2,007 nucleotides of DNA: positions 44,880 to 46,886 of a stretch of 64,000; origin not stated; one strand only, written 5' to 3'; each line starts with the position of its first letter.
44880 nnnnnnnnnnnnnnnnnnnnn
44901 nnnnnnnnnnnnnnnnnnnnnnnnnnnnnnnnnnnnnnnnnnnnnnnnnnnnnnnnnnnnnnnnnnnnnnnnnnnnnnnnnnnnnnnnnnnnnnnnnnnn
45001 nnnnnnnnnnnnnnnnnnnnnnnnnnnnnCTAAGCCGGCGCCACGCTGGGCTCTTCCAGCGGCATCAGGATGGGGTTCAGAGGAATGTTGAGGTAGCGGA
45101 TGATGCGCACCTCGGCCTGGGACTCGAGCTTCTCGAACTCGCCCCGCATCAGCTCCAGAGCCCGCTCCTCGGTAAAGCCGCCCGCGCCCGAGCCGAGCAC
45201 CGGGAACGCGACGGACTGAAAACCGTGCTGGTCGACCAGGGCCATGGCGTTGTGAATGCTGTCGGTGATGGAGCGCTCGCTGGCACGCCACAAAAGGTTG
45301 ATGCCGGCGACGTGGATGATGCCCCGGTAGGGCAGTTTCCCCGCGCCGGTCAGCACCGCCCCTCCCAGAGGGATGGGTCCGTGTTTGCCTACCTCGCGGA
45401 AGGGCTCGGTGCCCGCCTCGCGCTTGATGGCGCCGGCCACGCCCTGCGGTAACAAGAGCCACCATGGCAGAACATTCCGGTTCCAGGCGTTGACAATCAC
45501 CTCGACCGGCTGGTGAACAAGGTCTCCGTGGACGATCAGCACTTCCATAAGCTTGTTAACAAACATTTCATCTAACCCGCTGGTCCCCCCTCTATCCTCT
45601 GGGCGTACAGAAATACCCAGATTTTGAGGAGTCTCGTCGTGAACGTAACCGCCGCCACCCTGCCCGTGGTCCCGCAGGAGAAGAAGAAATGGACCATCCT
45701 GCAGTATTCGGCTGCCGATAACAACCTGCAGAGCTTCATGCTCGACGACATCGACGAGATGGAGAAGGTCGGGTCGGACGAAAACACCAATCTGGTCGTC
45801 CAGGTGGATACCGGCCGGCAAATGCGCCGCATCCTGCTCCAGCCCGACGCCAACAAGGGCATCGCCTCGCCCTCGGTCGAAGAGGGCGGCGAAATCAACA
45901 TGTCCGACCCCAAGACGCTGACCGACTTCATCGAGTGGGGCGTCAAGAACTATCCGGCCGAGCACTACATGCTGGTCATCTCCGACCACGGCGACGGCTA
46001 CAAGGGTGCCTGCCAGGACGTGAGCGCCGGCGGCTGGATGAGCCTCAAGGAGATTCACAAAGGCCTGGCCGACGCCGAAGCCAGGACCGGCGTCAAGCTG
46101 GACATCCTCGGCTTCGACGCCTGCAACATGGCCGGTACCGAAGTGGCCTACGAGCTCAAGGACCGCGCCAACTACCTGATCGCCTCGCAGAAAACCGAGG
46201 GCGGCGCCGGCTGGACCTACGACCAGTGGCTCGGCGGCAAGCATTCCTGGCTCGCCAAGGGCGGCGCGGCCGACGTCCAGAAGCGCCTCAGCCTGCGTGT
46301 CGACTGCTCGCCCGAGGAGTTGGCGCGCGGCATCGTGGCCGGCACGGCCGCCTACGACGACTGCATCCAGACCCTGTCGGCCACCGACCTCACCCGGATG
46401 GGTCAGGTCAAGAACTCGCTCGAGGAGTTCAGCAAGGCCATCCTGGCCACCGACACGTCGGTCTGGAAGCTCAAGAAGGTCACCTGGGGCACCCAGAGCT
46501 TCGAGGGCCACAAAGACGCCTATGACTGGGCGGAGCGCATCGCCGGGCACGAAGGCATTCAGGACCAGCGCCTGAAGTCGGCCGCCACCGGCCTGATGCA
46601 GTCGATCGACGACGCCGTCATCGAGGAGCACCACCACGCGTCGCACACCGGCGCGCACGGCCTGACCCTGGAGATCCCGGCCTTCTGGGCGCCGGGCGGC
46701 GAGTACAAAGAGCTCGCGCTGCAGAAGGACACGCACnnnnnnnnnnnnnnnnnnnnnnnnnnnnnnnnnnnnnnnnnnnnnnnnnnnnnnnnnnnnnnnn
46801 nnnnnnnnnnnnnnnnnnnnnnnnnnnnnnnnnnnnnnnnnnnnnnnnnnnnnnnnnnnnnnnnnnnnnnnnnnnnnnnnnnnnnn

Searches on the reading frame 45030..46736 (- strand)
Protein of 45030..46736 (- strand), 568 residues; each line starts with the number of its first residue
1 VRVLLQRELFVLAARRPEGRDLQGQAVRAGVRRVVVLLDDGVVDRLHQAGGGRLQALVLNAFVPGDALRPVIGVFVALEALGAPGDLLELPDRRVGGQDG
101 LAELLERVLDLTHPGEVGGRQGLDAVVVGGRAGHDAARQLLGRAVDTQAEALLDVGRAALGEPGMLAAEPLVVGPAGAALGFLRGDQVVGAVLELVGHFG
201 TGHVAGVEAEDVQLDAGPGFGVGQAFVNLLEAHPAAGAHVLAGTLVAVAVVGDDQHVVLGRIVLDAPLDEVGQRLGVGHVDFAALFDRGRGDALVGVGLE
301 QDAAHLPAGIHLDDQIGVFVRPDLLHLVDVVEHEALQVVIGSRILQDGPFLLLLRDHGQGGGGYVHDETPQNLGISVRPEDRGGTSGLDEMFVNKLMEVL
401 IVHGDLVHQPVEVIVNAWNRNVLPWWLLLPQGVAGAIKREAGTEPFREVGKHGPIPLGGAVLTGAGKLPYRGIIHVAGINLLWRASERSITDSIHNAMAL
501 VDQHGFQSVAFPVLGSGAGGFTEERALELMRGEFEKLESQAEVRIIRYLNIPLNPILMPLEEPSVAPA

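Call 8: search_protein_families(library=pfam, proteins=[window:45030-46736:-], max_evalue=0.001)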
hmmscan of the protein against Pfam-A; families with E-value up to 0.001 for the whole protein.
window:45030-46736:- (568 aa): 1 family
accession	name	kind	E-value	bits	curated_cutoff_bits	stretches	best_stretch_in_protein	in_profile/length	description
PF01661.27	Macro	-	3.6e-22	79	22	1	415-530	1-118/118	Macro domain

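Call 88: search_protein_families(library=padloc, proteins=[window:45030-46736:-], max_evalue=0.00001)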
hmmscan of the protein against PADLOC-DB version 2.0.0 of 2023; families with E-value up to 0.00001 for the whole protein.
window:45030-46736:- (568 aa): 0 families
